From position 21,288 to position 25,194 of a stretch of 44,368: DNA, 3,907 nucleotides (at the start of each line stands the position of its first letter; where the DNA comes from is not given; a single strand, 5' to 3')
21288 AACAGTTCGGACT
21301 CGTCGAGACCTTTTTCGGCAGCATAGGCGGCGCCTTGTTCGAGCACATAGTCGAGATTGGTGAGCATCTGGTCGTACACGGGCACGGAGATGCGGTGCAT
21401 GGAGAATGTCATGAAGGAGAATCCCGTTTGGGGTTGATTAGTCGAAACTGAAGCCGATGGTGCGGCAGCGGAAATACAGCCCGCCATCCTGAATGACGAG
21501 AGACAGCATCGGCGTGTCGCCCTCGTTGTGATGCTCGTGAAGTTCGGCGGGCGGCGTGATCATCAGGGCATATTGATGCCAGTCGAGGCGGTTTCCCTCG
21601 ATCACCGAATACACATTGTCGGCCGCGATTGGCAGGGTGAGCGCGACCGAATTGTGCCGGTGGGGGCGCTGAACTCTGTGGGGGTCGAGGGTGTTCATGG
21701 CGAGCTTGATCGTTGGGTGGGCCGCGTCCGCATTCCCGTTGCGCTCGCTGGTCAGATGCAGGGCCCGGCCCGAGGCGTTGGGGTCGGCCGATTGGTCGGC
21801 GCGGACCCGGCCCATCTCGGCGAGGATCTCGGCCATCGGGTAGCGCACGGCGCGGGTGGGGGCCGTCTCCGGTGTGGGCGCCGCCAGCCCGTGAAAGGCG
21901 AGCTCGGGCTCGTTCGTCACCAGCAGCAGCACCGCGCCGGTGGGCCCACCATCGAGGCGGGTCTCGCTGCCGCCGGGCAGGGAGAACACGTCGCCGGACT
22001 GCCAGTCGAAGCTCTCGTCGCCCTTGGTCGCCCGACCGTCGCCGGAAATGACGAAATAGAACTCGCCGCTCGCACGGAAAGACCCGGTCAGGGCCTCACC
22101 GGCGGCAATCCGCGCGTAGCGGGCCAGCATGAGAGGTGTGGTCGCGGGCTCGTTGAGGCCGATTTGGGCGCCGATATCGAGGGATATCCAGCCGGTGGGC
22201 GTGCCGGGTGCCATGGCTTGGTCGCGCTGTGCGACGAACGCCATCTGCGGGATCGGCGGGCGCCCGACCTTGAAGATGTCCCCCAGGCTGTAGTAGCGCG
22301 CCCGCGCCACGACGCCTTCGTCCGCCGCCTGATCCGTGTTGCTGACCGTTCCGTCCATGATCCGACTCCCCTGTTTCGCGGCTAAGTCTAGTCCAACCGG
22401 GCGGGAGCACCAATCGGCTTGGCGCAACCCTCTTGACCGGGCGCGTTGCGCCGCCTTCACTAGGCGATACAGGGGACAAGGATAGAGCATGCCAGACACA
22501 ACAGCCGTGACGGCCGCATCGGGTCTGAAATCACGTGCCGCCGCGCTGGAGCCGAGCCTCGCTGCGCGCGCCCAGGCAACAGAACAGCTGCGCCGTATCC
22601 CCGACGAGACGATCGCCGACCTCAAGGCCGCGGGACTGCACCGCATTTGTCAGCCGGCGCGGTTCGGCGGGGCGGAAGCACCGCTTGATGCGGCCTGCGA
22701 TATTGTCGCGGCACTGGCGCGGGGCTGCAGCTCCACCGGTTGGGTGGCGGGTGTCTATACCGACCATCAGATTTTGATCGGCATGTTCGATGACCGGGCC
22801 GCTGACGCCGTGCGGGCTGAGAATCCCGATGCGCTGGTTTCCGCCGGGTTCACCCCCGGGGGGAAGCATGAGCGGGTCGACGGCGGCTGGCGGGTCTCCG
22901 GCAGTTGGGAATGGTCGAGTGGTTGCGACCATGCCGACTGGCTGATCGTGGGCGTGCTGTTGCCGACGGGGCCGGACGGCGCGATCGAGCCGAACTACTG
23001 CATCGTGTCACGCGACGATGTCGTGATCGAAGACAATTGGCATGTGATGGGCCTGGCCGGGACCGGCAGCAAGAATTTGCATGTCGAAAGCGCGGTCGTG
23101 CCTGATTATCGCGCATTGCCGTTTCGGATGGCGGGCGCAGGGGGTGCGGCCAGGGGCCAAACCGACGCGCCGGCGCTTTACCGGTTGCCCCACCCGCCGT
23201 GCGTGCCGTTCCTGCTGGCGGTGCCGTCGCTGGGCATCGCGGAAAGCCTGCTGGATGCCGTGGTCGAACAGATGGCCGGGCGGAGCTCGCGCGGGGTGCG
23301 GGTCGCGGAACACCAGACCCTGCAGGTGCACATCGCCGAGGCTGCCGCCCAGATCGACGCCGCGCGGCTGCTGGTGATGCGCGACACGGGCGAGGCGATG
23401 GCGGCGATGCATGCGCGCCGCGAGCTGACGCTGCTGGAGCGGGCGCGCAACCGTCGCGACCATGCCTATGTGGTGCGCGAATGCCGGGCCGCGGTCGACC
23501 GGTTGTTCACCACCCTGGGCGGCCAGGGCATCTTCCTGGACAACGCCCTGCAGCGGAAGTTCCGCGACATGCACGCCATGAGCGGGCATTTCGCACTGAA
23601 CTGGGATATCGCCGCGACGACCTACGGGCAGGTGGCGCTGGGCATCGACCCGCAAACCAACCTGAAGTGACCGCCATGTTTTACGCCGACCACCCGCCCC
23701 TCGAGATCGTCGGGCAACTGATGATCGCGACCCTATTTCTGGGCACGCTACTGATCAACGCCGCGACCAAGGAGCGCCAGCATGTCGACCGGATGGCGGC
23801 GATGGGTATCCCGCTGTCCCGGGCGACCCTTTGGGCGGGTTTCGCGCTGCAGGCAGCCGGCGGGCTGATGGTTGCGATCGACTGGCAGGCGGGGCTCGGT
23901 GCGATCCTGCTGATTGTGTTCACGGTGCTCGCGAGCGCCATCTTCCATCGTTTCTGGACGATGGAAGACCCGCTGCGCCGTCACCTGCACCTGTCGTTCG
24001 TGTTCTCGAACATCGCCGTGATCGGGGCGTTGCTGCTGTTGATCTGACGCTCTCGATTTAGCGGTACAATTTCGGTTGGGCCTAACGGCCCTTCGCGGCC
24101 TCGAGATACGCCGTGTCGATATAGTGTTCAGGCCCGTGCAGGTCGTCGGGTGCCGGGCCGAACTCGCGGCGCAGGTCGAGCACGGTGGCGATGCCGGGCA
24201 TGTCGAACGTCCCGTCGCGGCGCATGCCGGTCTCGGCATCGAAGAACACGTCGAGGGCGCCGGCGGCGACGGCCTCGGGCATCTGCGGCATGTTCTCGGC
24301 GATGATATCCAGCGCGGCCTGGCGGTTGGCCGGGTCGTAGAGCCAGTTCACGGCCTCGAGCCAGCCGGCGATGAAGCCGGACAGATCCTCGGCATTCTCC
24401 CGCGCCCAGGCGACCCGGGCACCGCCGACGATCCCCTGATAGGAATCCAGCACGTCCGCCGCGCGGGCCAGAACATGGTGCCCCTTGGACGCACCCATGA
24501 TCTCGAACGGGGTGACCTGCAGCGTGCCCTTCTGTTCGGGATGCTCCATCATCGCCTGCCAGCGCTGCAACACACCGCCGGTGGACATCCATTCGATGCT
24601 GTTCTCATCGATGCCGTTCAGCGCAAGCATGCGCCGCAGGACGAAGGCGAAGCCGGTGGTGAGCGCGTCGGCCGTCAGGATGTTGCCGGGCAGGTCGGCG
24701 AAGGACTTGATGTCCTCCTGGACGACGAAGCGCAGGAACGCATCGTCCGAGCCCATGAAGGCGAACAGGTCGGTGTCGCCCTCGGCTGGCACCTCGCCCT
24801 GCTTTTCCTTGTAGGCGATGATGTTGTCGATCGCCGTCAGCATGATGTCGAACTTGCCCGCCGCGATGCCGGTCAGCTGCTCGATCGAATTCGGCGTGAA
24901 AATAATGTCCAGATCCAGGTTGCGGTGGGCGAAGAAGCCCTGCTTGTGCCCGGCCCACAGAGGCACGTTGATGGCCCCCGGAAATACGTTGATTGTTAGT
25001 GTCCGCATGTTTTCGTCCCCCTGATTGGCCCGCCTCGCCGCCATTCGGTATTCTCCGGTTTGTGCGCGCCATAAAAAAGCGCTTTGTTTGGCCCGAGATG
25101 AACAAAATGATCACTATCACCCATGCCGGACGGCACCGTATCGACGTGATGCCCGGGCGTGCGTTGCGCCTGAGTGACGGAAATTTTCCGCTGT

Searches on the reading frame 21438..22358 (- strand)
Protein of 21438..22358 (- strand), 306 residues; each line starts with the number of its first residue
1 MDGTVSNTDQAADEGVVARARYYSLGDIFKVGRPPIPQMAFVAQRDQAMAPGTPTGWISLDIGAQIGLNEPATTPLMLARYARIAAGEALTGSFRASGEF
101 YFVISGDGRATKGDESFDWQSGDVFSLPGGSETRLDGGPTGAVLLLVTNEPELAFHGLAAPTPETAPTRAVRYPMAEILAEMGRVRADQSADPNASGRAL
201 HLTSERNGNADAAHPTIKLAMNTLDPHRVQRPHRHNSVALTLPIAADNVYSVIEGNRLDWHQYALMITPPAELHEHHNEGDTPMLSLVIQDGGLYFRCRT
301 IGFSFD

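Call 17: search_protein_families(library=pfam, proteins=[window:21438-22358:-], max_evalue=0.01)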
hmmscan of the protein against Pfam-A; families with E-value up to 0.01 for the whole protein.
window:21438-22358:- (306 aa): 1 family
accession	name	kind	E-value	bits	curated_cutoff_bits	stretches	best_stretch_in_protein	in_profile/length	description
PF07883.17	Cupin_2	-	1.8e-07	31.2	27.2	1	97-131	19-52/70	Cupin domain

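Call 19: search_protein_families(library=ncbifam, proteins=[window:21438-22358:-], max_evalue=0.01)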
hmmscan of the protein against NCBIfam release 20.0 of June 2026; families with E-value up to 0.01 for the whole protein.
window:21438-22358:- (306 aa): 2 families
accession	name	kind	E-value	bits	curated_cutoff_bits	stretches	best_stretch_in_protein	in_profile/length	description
NF049978.1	AminoSalDhMabB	equivalog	7.2e-15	55.2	650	2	70-159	242-331/351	5-aminosalicylate 1,2-dioxygenase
TIGR02272.1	gentisate_1_2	equivalog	3.5e-12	45.9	442.1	1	216-287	81-152/336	gentisate 1,2-dioxygenase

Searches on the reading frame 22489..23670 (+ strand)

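Call 17: search_protein_families(library=pfam, proteins=[window:22489-23670:+], max_evalue=0.01)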
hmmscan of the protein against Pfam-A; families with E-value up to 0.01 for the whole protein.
window:22489-23670:+ (393 aa): 4 families
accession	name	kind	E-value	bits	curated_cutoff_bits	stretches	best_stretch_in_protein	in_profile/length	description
PF08028.16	Acyl-CoA_dh_2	-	1.4e-32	113.2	22.7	1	243-372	3-134/134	Acyl-CoA dehydrogenase, C-terminal domain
PF00441.29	Acyl-CoA_dh_1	-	1.5e-09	38.6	22.4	1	242-364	17-131/150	Acyl-CoA dehydrogenase, C-terminal domain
PF02771.21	Acyl-CoA_dh_N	-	4e-06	27.6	22.9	1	21-91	16-86/113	Acyl-CoA dehydrogenase, N-terminal domain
PF02770.24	Acyl-CoA_dh_M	-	0.0011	19.6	33.3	1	129-200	23-95/97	Acyl-CoA dehydrogenase, middle domain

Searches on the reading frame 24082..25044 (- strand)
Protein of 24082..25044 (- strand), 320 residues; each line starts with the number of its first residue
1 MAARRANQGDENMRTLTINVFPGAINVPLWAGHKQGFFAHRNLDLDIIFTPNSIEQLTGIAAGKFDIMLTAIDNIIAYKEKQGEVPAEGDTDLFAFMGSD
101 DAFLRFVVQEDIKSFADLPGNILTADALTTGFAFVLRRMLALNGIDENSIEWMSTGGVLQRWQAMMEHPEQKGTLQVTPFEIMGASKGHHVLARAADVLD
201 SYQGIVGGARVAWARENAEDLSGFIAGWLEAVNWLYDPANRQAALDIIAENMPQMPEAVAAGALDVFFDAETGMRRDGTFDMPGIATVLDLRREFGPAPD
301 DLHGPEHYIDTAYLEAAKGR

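Call 17: search_protein_families(library=pfam, proteins=[window:24082-25044:-], max_evalue=0.01)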
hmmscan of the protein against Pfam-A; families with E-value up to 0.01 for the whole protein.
window:24082-25044:- (320 aa): 2 families
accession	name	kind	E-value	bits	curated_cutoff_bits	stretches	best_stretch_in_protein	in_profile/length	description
PF09084.16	NMT1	-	1.3e-08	35.4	20.5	1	28-236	6-210/216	NMT1/THI5 like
PF13379.11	NMT1_2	-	3.6e-07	30.7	24.7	1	11-249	3-252/252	NMT1-like family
